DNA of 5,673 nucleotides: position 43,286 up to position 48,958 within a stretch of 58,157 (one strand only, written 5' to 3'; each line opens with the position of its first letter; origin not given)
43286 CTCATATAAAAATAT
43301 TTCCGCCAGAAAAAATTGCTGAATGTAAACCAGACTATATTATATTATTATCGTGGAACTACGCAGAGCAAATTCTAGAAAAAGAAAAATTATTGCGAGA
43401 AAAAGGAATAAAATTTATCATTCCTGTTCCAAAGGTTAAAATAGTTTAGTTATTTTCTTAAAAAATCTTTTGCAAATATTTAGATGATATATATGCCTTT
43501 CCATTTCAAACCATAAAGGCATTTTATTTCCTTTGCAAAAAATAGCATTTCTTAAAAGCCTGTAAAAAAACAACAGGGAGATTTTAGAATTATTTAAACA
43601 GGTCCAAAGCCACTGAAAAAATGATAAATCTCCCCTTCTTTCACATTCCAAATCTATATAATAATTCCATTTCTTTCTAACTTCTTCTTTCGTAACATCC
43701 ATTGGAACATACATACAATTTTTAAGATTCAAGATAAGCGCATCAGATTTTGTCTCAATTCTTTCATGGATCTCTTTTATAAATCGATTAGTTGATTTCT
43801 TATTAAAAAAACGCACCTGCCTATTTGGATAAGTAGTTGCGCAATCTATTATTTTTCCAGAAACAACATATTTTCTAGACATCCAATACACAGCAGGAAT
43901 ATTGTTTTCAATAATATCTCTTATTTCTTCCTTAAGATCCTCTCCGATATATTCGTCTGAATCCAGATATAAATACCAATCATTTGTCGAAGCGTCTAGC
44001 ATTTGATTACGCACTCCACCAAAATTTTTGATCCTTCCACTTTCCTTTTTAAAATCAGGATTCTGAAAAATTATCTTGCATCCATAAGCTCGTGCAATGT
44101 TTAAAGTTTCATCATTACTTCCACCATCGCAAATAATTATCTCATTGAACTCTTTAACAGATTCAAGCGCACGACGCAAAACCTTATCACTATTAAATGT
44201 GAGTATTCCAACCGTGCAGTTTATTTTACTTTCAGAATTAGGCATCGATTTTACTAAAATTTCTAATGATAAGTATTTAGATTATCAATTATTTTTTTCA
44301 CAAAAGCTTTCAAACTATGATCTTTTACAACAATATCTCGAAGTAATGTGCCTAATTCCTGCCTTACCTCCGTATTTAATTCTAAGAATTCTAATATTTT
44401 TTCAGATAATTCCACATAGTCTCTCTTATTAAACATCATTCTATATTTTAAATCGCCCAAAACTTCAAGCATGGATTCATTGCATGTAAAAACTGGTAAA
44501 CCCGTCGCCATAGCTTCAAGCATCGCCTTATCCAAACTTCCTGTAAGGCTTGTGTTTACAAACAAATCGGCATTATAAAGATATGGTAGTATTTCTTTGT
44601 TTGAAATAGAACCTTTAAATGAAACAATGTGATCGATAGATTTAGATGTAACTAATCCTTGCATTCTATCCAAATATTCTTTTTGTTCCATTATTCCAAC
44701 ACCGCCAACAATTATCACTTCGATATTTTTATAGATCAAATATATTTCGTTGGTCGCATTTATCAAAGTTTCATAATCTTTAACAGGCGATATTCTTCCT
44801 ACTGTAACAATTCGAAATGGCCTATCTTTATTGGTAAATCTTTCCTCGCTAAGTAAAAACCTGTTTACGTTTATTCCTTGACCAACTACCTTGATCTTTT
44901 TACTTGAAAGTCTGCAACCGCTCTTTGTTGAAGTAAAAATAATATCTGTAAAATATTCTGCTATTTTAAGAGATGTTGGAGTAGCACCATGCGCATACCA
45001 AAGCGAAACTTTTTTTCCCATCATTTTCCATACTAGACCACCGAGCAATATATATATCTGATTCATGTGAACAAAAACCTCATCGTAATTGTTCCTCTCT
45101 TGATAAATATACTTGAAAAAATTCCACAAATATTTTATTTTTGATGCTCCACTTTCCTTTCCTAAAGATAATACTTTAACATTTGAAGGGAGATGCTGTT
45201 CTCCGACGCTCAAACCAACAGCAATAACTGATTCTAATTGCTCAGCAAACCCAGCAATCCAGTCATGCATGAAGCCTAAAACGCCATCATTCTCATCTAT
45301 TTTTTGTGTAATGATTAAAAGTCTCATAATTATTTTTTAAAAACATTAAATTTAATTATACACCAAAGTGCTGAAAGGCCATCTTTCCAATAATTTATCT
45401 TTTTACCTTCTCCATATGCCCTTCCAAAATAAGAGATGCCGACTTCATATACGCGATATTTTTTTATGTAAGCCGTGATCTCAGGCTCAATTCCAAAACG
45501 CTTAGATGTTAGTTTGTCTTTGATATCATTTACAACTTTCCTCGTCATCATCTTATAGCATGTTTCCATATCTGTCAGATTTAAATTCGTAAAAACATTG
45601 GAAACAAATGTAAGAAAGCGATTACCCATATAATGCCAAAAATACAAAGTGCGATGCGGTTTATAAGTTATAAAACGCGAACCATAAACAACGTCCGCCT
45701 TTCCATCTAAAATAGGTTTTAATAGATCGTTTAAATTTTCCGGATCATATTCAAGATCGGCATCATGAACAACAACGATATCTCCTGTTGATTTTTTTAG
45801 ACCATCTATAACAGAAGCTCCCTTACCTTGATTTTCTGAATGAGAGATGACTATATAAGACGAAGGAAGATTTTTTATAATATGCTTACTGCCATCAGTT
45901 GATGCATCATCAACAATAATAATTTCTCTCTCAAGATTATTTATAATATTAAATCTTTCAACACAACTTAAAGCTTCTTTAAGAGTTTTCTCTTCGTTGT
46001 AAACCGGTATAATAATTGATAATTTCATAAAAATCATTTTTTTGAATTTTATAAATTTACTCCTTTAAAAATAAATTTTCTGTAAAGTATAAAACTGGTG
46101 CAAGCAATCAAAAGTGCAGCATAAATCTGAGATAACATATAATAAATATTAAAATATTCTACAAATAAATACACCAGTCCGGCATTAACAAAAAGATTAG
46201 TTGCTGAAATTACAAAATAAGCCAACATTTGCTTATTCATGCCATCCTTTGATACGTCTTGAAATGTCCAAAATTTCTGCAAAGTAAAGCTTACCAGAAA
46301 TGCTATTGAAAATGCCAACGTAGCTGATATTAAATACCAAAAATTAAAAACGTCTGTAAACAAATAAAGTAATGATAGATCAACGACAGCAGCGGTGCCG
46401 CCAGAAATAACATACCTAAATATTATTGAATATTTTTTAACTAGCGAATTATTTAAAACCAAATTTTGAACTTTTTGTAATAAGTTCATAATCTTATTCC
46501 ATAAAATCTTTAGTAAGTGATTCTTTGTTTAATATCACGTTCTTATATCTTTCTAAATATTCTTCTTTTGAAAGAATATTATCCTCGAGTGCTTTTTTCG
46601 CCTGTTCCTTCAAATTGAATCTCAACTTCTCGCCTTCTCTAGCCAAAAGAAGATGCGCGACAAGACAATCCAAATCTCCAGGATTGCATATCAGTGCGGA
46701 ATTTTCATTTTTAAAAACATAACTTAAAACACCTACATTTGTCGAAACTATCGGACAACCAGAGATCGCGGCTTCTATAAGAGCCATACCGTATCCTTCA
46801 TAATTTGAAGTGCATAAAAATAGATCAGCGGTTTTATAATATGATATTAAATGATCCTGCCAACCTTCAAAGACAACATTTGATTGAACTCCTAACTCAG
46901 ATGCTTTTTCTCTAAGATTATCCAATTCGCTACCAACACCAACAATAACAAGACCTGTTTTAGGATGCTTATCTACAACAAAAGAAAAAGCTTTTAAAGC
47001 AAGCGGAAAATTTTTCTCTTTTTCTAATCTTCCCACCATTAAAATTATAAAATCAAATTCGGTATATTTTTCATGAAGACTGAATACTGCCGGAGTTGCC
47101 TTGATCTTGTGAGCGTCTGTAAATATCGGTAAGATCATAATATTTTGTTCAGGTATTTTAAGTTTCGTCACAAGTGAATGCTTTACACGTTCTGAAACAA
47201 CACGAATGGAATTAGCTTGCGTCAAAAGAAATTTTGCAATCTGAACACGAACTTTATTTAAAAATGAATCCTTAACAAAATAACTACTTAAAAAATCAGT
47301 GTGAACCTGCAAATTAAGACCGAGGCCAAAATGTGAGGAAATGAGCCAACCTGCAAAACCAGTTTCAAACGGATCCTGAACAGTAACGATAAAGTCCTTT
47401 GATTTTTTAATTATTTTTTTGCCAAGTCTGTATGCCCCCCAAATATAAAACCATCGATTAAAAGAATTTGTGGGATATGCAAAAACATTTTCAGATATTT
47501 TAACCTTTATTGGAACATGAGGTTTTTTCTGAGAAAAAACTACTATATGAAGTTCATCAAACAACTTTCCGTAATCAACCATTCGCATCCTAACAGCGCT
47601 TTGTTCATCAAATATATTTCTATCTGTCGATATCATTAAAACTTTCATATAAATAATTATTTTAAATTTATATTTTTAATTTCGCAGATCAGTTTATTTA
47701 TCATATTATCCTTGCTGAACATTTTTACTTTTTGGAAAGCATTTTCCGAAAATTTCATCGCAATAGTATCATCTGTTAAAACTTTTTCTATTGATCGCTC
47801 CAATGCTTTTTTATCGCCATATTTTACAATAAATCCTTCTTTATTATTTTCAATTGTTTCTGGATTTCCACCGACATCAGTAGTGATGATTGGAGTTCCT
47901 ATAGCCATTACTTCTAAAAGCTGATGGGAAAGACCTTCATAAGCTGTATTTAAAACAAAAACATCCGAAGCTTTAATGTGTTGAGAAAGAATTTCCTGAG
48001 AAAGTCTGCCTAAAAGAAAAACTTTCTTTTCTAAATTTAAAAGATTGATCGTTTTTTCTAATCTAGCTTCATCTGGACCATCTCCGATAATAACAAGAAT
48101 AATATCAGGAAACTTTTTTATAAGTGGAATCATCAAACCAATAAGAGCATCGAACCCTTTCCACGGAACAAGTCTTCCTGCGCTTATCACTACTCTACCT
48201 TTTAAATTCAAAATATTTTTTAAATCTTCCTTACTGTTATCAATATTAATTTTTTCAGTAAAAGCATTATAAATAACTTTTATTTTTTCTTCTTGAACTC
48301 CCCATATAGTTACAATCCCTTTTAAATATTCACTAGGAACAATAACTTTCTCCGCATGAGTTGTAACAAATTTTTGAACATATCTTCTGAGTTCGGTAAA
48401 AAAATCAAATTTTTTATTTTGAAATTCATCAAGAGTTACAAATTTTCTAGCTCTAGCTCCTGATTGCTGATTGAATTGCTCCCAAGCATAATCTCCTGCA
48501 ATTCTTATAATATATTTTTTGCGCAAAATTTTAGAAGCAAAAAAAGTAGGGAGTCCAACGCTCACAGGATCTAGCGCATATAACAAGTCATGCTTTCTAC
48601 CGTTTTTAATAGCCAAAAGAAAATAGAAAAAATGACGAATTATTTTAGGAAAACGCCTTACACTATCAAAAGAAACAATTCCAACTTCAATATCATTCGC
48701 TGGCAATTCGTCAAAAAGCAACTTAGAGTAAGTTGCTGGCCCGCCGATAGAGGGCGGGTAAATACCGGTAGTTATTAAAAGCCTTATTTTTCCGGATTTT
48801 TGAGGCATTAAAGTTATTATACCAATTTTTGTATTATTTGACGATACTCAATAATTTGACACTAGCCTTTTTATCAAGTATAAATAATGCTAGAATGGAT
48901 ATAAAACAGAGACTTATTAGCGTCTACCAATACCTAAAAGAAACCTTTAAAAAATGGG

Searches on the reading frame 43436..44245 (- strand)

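Call 34: search_protein_families(library=pfam, proteins=[window:43436-44245:-], max_evalue=0.0001)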
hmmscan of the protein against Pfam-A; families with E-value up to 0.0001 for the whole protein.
window:43436-44245:- (269 aa): 2 families
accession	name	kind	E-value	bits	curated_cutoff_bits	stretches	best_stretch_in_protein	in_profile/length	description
PF00535.33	Glycos_transf_2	-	3.9e-15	56.6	23.3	1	11-127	1-118/168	Glycosyl transferase family 2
PF13704.12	Glyco_tranf_2_4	-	7.5e-07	30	27.5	1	30-103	14-87/98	Glycosyl transferase family 2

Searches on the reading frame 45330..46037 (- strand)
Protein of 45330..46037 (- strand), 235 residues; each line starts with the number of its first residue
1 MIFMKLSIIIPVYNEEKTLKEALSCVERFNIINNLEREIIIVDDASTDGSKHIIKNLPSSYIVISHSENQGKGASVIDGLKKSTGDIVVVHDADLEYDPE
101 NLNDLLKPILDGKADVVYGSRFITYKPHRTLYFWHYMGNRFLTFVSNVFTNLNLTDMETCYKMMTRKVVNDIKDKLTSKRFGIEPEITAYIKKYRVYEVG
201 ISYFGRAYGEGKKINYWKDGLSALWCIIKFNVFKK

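Call 34: search_protein_families(library=pfam, proteins=[window:45330-46037:-], max_evalue=0.0001)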
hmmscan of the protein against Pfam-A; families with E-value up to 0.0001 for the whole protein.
window:45330-46037:- (235 aa): 4 families
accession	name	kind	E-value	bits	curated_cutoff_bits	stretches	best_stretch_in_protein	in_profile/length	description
PF00535.33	Glycos_transf_2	-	2.5e-36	125.6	23.3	1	7-172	1-167/168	Glycosyl transferase family 2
PF10111.15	Glyco_tranf_2_2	-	3.8e-07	30.3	27.3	1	7-107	1-104/276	Glycosyltransferase like family 2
PF13506.12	Glyco_transf_21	-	3.8e-06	26.9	21.7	1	72-160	18-102/174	Glycosyl transferase family 21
PF13641.12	Glyco_tranf_2_3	-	4e-06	27.4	27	1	6-130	3-131/230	Glycosyltransferase like family 2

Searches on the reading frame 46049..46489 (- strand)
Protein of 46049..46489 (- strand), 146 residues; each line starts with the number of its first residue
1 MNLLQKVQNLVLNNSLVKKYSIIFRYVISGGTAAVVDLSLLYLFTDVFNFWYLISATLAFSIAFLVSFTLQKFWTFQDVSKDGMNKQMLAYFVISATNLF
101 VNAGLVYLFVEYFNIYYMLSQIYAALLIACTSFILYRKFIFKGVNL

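Call 34: search_protein_families(library=pfam, proteins=[window:46049-46489:-], max_evalue=0.0001)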
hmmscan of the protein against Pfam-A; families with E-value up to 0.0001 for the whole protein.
window:46049-46489:- (146 aa): 1 family
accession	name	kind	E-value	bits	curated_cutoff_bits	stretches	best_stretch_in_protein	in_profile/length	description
PF04138.20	GtrA_DPMS_TM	-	2.7e-24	86.1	26.1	1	25-141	1-117/117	GtrA/DPMS, transmembrane domain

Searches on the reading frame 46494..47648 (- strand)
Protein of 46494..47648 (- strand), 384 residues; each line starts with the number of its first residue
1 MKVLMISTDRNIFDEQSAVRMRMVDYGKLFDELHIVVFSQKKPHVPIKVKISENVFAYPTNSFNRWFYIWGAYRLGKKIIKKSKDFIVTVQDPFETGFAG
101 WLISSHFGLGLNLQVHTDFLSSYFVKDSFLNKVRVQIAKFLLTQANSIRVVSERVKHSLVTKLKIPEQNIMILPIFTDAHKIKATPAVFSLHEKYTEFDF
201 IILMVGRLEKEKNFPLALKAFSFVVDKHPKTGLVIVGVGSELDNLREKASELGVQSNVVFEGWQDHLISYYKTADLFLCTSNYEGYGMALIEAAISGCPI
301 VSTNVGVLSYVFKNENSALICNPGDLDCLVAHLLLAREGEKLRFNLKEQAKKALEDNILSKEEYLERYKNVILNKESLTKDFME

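Call 34: search_protein_families(library=pfam, proteins=[window:46494-47648:-], max_evalue=0.0001)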
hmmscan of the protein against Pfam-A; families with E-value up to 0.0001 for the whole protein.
window:46494-47648:- (384 aa): 4 families
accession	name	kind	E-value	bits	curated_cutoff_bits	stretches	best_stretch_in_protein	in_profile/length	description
PF00534.26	Glycos_transf_1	-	9e-36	123.4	26.4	1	199-352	15-171/172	Glycosyl transferases group 1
PF13692.12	Glyco_trans_1_4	-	4.3e-27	95.6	27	1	201-333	3-136/142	Glycosyl transferases group 1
PF20706.3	GT4-conflict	-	1.4e-10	41.1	26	1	141-311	143-320/385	Family 4 Glycosyltransferase in conflict systems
PF13439.12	Glyco_transf_4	-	5.6e-07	30.2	28.5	1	36-178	23-167/170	Glycosyltransferase Family 4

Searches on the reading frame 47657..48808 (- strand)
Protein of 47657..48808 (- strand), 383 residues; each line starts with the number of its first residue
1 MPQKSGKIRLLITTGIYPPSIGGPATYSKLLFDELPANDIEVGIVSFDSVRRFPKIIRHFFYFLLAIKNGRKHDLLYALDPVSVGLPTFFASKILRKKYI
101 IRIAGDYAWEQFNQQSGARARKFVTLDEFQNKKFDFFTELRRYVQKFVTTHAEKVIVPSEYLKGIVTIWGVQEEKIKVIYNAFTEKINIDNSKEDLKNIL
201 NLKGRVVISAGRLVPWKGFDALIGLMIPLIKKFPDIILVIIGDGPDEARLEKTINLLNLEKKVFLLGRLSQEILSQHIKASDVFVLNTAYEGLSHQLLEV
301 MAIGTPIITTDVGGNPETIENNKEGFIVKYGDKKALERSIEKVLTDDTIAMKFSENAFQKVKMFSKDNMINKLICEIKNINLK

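Call 34: search_protein_families(library=pfam, proteins=[window:47657-48808:-], max_evalue=0.0001)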
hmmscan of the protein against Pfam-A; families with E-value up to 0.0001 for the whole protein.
window:47657-48808:- (383 aa): 3 families
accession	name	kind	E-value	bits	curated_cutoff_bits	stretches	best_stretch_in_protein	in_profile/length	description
PF00534.26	Glycos_transf_1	-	2.8e-41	141.4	26.4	1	197-359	8-171/172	Glycosyl transferases group 1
PF13692.12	Glyco_trans_1_4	-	2.8e-31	109.1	27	1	205-346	2-142/142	Glycosyl transferases group 1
PF13439.12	Glyco_transf_4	-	1.7e-07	31.9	28.5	1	38-182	39-165/170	Glycosyltransferase Family 4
